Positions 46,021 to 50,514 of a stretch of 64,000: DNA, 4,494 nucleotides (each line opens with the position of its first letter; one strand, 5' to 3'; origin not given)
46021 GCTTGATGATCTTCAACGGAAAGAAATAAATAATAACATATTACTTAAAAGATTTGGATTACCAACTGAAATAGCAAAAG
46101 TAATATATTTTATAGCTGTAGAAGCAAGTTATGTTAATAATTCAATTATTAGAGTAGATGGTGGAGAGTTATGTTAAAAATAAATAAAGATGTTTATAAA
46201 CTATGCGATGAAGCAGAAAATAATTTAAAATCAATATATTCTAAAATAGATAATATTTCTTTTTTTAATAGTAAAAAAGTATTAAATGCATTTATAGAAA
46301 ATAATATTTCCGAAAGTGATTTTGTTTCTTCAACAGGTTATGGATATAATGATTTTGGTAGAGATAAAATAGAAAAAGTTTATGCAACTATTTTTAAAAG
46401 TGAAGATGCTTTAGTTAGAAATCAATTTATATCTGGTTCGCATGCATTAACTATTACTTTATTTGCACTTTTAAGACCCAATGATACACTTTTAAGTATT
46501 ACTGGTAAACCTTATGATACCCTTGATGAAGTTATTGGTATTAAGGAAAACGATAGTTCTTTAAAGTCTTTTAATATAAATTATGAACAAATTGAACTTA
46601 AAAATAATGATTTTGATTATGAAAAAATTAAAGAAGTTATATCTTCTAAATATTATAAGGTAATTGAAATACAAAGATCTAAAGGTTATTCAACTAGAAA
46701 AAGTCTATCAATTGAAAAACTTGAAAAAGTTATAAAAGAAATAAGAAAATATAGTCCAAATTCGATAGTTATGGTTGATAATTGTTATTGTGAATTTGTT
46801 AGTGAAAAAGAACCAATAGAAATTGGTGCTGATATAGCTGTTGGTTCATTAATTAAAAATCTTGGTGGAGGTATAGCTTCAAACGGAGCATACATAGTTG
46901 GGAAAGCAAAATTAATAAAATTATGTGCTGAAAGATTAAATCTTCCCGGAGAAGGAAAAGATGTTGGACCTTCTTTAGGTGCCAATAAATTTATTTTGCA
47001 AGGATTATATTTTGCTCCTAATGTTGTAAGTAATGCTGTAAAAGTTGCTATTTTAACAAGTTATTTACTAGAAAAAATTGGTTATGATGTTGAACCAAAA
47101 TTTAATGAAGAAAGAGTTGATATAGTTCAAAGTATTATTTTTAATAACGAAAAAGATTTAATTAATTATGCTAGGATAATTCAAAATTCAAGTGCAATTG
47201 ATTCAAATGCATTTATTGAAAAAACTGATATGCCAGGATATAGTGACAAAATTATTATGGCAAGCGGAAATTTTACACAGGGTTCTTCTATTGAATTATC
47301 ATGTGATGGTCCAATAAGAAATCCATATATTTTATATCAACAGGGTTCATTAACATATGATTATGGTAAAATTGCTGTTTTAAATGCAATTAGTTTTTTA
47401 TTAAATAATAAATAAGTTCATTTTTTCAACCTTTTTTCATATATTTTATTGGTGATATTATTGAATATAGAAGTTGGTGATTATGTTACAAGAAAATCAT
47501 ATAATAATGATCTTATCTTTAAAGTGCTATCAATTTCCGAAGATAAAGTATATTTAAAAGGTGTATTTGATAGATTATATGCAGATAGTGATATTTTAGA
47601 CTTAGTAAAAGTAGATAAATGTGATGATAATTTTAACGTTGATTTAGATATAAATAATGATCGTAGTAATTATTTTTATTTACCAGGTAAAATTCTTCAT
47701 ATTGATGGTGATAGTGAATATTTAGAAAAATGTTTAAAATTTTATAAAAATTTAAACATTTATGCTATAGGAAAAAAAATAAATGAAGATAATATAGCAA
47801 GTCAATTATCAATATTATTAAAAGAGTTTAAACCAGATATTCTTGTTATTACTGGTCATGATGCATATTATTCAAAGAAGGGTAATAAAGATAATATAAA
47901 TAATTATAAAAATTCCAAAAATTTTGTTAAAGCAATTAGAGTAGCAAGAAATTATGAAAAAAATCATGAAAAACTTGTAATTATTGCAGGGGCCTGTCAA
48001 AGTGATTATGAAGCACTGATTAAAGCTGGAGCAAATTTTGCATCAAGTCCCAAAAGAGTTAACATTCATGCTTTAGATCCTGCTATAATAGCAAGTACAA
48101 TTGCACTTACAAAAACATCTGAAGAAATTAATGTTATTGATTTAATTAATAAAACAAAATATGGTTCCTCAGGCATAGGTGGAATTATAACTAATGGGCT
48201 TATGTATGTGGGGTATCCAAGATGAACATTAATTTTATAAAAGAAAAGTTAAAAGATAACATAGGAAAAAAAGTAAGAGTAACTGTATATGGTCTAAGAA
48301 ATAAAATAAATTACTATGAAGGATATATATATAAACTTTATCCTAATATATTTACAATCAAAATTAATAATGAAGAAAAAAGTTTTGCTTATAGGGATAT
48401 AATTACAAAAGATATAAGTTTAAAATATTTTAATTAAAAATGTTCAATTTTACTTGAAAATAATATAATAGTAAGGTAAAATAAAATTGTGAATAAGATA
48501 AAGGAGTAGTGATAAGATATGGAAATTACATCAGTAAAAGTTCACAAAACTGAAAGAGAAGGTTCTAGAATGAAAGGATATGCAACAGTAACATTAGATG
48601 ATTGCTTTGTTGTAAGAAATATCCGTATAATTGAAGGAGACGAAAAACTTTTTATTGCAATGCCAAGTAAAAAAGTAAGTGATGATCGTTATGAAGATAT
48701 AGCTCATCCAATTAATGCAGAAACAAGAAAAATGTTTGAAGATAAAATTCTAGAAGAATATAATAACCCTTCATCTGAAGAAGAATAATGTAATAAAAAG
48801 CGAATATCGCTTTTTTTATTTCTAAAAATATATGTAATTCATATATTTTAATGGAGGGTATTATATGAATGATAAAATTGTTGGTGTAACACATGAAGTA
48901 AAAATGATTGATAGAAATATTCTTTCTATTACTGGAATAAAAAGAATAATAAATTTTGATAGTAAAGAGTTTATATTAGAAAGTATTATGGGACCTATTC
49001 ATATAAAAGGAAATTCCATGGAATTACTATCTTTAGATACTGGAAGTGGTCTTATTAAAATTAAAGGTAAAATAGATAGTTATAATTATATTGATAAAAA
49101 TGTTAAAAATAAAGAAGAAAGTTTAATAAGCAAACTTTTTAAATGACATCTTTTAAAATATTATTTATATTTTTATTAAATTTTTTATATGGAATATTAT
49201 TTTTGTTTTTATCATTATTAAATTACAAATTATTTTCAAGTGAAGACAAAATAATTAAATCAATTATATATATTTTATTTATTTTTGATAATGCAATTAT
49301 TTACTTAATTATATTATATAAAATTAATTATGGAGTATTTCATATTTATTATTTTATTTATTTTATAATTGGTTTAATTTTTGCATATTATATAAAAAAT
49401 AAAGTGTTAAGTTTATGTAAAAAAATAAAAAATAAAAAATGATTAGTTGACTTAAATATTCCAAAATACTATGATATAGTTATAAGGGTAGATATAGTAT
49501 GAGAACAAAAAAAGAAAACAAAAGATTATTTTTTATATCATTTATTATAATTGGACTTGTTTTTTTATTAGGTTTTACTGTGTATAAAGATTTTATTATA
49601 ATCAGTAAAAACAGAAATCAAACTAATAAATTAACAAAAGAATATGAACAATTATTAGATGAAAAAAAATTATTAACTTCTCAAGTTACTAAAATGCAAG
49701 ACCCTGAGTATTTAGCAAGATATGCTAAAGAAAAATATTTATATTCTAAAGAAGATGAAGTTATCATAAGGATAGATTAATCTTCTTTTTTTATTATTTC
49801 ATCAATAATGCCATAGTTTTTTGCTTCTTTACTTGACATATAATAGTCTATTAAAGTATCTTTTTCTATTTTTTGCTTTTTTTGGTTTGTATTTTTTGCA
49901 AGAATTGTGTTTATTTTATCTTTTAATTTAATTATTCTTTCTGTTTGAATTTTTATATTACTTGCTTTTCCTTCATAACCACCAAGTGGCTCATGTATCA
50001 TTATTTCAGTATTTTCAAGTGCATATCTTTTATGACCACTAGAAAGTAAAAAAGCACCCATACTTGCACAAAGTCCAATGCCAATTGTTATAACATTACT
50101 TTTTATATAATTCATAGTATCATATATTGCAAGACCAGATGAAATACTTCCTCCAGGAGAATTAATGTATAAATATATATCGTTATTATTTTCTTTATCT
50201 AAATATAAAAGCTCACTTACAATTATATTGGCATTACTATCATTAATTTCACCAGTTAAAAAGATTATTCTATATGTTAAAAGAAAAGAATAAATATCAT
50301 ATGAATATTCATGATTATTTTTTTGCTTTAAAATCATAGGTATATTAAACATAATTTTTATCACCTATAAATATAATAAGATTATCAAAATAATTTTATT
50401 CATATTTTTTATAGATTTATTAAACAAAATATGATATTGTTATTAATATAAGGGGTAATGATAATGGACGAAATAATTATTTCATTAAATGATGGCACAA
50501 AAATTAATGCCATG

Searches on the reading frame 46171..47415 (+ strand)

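Call 60: search_protein_families(library=pfam, proteins=[window:46171-47415:+], max_evalue=0.00001)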
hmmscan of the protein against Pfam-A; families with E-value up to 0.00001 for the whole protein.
window:46171-47415:+ (414 aa): 2 families
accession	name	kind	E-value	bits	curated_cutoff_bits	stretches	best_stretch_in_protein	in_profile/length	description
PF06838.17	Met_gamma_lyase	-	2.7e-162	540.4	24.2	1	10-408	3-402/405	Methionine gamma-lyase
PF01053.26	Cys_Met_Meta_PP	-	4.4e-06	25.9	27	1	48-246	35-215/381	Cys/Met metabolism PLP-dependent enzyme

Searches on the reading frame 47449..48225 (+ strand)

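Call 60: search_protein_families(library=pfam, proteins=[window:47449-48225:+], max_evalue=0.00001)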
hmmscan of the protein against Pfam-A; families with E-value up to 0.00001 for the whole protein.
window:47449-48225:+ (258 aa): 1 family
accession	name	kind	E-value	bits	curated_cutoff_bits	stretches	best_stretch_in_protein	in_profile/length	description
PF05582.17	Peptidase_U57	-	5.2e-91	305.3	25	2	69-257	92-280/280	YabG peptidase U57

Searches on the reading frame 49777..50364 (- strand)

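Call 60: search_protein_families(library=pfam, proteins=[window:49777-50364:-], max_evalue=0.00001)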
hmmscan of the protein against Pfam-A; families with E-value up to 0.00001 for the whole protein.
window:49777-50364:- (195 aa): 1 family
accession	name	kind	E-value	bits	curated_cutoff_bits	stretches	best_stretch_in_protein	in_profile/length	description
PF00574.28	CLP_protease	-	5.6e-69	232.1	20.2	1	18-193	3-181/182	Clp protease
